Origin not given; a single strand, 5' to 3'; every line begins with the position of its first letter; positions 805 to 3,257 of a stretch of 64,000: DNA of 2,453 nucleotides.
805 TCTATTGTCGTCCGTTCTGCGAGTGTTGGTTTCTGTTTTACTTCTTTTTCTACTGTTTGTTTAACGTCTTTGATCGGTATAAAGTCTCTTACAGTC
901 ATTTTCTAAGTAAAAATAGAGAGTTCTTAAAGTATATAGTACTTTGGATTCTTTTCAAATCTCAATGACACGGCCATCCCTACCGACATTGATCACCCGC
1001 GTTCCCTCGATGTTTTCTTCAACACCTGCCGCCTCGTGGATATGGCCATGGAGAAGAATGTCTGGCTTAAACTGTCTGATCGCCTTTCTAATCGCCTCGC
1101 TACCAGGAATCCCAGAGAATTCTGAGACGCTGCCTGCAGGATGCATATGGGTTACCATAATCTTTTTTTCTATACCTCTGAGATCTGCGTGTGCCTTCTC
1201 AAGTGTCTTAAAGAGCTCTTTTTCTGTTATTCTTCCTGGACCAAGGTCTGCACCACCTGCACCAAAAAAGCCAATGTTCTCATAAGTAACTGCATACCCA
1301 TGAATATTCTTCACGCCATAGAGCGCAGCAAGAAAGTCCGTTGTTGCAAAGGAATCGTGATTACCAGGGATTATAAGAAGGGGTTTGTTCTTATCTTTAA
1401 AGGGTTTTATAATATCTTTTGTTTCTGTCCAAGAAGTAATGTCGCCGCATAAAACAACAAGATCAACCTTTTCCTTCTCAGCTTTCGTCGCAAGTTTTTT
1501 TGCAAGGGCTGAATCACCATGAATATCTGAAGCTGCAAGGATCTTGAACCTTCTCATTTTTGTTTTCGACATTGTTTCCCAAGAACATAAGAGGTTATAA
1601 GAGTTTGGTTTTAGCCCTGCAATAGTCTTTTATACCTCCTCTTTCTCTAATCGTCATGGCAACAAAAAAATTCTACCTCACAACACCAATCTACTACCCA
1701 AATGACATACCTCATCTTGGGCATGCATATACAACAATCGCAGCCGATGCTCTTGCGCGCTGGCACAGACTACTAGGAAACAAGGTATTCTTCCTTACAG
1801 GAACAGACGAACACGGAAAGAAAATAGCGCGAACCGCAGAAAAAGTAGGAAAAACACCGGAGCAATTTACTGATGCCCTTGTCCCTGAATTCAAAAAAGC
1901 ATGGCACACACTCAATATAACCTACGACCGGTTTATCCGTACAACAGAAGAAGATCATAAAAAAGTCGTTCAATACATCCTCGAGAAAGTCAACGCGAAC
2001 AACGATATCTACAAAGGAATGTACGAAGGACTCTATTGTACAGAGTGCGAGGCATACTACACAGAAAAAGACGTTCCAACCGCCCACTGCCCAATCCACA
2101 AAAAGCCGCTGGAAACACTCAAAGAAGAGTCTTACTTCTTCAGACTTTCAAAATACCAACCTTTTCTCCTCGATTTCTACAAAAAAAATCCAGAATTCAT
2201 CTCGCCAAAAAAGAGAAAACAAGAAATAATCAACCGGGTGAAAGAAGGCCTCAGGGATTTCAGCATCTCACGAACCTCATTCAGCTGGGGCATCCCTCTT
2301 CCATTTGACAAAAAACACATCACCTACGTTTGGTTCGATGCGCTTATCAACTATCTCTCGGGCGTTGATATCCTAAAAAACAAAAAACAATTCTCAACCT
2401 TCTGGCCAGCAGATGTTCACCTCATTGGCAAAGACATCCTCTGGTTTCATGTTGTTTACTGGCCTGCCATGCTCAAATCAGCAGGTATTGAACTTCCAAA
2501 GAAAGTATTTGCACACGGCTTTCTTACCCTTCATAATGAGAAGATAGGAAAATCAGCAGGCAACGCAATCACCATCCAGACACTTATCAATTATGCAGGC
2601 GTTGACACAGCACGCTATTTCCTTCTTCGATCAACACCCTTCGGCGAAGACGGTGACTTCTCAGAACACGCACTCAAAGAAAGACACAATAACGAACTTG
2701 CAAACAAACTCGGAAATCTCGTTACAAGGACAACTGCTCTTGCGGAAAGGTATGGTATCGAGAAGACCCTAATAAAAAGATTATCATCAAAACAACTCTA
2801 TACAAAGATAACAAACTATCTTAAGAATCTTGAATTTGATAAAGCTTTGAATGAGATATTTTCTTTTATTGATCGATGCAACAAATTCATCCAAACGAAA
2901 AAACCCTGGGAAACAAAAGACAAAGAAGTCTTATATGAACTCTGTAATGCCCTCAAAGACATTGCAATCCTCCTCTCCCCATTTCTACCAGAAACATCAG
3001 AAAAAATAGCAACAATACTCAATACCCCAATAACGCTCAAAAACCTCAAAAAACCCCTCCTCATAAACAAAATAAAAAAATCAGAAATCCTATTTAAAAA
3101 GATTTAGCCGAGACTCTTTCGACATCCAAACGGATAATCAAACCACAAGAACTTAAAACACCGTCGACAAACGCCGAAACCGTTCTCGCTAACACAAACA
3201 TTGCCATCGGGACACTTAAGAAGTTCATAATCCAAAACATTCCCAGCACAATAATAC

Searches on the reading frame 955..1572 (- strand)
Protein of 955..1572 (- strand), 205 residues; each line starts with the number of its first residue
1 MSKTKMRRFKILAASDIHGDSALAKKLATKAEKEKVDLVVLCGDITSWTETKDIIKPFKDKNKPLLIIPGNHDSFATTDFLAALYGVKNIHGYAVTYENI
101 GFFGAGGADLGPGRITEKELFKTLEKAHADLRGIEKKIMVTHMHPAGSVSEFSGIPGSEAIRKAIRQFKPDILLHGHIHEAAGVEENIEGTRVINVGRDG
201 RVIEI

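Call 13: search_protein_families(library=pfam, proteins=[window:955-1572:-], max_evalue=0.01)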
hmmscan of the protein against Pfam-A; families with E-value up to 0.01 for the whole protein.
window:955-1572:- (205 aa): 4 families
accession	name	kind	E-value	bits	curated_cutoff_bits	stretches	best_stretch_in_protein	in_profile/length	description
PF00149.33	Metallophos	-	9e-19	69.1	21.5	1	9-180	1-190/191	Calcineurin-like phosphoesterase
PF12850.12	Metallophos_2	-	5.3e-18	65.9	27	1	10-198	2-134/154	Calcineurin-like phosphoesterase superfamily domain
PF14582.11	Metallophos_3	-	3.4e-11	43.4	28.2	2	8-47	5-44/259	Metallophosphoesterase, calcineurin superfamily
PF02310.24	B12-binding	-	0.0071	16.6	32.1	0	17-86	33-104/121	B12 binding domain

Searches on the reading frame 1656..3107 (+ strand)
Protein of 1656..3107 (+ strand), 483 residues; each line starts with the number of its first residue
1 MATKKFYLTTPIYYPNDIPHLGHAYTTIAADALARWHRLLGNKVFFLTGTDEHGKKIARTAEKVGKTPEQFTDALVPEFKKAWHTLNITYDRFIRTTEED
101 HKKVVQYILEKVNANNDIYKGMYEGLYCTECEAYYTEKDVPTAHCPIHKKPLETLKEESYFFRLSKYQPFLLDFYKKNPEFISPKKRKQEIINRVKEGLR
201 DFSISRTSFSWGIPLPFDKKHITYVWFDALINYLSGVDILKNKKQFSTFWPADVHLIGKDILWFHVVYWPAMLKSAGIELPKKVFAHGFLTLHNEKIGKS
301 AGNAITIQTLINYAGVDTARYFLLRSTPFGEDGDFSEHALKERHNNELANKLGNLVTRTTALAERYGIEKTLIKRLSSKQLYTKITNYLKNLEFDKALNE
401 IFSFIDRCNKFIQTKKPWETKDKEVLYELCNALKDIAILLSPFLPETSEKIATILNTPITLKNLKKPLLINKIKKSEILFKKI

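Call 13: search_protein_families(library=pfam, proteins=[window:1656-3107:+], max_evalue=0.01)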
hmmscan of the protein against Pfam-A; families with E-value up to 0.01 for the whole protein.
window:1656-3107:+ (483 aa): 7 families
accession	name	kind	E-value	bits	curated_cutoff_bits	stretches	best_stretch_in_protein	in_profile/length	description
PF09334.17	tRNA-synt_1g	-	1.4e-107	360.3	20.1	2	140-359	164-390/391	tRNA synthetases class I (M)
PF00133.28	tRNA-synt_1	-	2.1e-25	89.8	22.7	2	3-217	22-245/414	tRNA synthetases class I (I, L, M and V)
PF01406.26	tRNA-synt_1e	-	6.1e-16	59.1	27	2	17-120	21-123/301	tRNA synthetases class I (C) catalytic domain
PF08264.19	Anticodon_1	-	4.9e-11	43.1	25.1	1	380-457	10-95/148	Anticodon-binding domain of tRNA ligase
PF19303.5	Anticodon_3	-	0.00023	21.5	23.5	1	369-457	11-103/152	Anticodon binding domain of methionyl tRNA ligase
PF01921.24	tRNA-synt_1f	-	0.0026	17.2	27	1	277-328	263-314/360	tRNA synthetases class I (K)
PF01927.22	Mut7-C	-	0.0035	17.9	23.3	0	330-421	20-109/146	Mut7-C RNAse domain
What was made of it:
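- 1656..3107 (+): MetRS gene. Its last 51 nt (3057-3107) are the source of the MetRS' relic. Pfam tRNA-synt_1g, E = 1e-107 (call 13).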

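Call 14: find_encoding_contigs(protein=window:1656-3107:+, flank=10000, max_places=10)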
Protein window:1656-3107:+ (483 aa): 2 contigs read that carry it; 2 places shown.
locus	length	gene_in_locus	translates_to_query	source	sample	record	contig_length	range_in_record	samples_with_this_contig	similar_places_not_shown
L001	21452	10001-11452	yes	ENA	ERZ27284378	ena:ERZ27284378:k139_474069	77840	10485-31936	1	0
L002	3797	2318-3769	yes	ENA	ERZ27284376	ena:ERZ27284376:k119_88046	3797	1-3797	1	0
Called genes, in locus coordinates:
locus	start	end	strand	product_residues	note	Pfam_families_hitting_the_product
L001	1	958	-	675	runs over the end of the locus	PF17207:MCM_OB, PF00493:MCM, PF07726:AAA_3 (weak), PF01078:Mg_chelatase (weak), PF17855:MCM_lid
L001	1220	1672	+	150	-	-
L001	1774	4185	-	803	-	PF03463:eRF1_1, PF03464:eRF1_2, PF18854:baeRF_family10 (faint), PF14890:Intein_splicing, PF14528:LAGLIDADG_3, PF03464:eRF1_2, PF03465:eRF1_3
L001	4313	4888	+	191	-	PF00827:Ribosomal_L15e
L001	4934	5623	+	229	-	-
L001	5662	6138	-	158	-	-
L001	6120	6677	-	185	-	-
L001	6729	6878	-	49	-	-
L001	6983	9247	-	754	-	PF01751:Toprim, PF01131:Topoisom_bac, PF01396:Zn_ribbon_Top1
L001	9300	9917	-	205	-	PF14582:Metallophos_3 (faint), PF00149:Metallophos, PF12850:Metallophos_2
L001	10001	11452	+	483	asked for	PF00133:tRNA-synt_1, PF01406:tRNA-synt_1e, PF09334:tRNA-synt_1g, PF00133:tRNA-synt_1, PF01406:tRNA-synt_1e (weak), PF08264:Anticodon_1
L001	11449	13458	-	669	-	-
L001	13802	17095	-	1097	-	-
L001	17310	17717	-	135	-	-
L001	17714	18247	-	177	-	PF01909:NTP_transf_2, PF18765:Polbeta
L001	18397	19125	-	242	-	PF00483:NTP_transferase, PF12804:NTP_transf_3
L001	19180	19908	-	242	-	PF13175:AAA_15 (faint), PF00005:ABC_tran, PF13304:AAA_21 (faint)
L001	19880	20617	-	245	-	PF02463:SMC_N (faint), PF00005:ABC_tran, PF13304:AAA_21, PF12399:BCA_ABC_TP_C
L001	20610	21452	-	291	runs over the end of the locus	PF02653:BPD_transp_2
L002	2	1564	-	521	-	?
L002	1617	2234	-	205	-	PF14582:Metallophos_3 (faint), PF00149:Metallophos, PF12850:Metallophos_2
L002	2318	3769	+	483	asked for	PF00133:tRNA-synt_1, PF01406:tRNA-synt_1e, PF09334:tRNA-synt_1g, PF00133:tRNA-synt_1, PF01406:tRNA-synt_1e (weak), PF08264:Anticodon_1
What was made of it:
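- The gene 1 and gene 2 lengths differ between assemblies (669 and 1097 aa in L001, against 1071 and 1232 aa; call 14).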

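Call 16: find_related_loci(query=window:1656-3107:+, collection=genome_contigs, flank=10000)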
Query window:1656-3107:+ (483 aa) in genome_contigs; peptide patterns used: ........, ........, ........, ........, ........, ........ (x = any residue, [..] = any of these).
406 stretches matched a pattern; 203 encode a relative of the query (tblastn E <= 1e-3); the best 80 are kept; 80 distinct loci.
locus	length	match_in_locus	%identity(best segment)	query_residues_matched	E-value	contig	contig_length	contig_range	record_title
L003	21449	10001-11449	83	1-483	0e+0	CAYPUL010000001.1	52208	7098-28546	MAG TPA_asm: Candidatus Woesearchaeota archaeon isolate SRP178908_co2_46 genome assembly, contig: NODE_123_length_52208_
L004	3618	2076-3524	72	1-483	0e+0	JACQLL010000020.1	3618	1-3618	MAG: Candidatus Pacearchaeota archaeon isolate NC_groundwater_1202_Ag_S-0.1um_38_79 S_p1_S3_coassembly_k141_508199, whol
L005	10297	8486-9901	74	6-483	0e+0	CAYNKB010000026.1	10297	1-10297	MAG TPA_asm: Candidatus Woesearchaeota archaeon isolate SRP050083_co1_132 genome assembly, contig: NODE_3104_length_1029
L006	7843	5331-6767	70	1-483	0e+0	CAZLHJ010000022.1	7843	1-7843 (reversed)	MAG TPA_asm: Candidatus Woesearchaeota archaeon isolate SRP093185_co1_88 genome assembly, contig: NODE_6987_length_7843_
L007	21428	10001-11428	70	4-483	0e+0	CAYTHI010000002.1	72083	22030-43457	MAG TPA_asm: Candidatus Woesearchaeota archaeon isolate SRP269290_co7_531 genome assembly, contig: NODE_62_length_72083_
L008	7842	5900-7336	68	1-483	0e+0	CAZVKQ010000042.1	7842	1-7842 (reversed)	MAG TPA_asm: Candidatus Woesearchaeota archaeon isolate SRP269290_co4_219 genome assembly, contig: NODE_8585_length_7842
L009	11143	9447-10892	68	1-483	0e+0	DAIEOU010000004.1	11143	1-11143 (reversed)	MAG TPA_asm: archaeon isolate clean1154 NODE_4_length_11143_cov_3.242093, whole genome shotgun sequence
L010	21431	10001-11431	68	4-483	0e+0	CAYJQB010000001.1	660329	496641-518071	MAG TPA_asm: Candidatus Woesearchaeota archaeon isolate ERP124720_co1_145 genome assembly, contig: NODE_12_length_660329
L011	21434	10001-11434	66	3-480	0e+0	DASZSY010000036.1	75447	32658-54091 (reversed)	MAG TPA_asm: Candidatus Nanoarchaeia archaeon isolate SMAG_U6062 k141_31850, whole genome shotgun sequence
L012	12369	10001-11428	67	3-483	0e+0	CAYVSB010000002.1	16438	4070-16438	MAG TPA_asm: Candidatus Woesearchaeota archaeon isolate SRP050083_co2_409 genome assembly, contig: NODE_2523_length_1643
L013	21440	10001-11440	67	3-483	0e+0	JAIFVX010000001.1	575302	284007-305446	MAG: Candidatus Pacearchaeota archaeon isolate viral-cat_41_18 PAFVLPS_2018_scaffold_13, whole genome shotgun sequence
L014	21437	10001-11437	65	1-483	0e+0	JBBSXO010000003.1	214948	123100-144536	MAG: Nanoarchaeota archaeon isolate H41-bin051_1 H41_bin051_1_000000000003, whole genome shotgun sequence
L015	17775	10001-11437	65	1-483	0e+0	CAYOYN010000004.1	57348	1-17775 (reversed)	MAG TPA_asm: Candidatus Woesearchaeota archaeon isolate SRP278252_co1_545 genome assembly, contig: NODE_698_length_57348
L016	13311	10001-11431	67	3-483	0e+0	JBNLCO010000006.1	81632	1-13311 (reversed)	MAG: Candidatus Pacearchaeota archaeon isolate C1C2.bin.74.orig k141_2349233, whole genome shotgun sequence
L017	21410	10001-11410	67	4-483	0e+0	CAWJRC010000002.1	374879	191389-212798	MAG: uncultured archaeon isolate MFD03726.bin.2.13 genome assembly, contig: contig_25028, whole genome shotgun sequence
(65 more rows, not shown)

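Call 26: find_related_loci(query=window:1656-3107:+, collection=metagenome_contigs, flank=10000)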
Query window:1656-3107:+ (483 aa) in metagenome_contigs; peptide patterns used: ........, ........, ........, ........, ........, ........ (x = any residue, [..] = any of these).
600 stretches matched a pattern (row limit reached: there are more); 391 encode a relative of the query (tblastn E <= 1e-3); the best 80 are kept; 80 distinct loci.
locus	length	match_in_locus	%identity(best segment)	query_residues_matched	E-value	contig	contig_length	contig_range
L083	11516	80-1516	69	5-483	0e+0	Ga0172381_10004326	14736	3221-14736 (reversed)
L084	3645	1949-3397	65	1-483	0e+0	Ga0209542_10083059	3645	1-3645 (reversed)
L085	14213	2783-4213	68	1-483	0e+0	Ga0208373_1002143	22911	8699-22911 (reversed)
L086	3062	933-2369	67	1-483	0e+0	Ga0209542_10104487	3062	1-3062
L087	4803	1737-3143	67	1-483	0e+0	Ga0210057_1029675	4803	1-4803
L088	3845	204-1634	67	2-483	0e+0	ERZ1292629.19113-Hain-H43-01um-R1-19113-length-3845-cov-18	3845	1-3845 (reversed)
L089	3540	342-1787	66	1-483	0e+0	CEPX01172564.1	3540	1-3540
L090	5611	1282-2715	66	1-483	0e+0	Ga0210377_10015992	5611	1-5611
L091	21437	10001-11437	65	1-483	0e+0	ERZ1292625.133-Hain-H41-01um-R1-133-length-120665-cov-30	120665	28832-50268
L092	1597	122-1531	67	4-483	0e+0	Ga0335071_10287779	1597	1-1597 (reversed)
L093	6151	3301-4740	64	6-483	0e+0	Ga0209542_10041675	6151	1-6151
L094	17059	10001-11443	63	1-483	0e+0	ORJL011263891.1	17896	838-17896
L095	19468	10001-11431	65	1-483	0e+0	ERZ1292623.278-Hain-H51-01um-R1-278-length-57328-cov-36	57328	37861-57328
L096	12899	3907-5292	66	4-483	0e+0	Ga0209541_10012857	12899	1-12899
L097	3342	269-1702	67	1-483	0e+0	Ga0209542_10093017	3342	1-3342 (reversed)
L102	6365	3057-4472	64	3-483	0e+0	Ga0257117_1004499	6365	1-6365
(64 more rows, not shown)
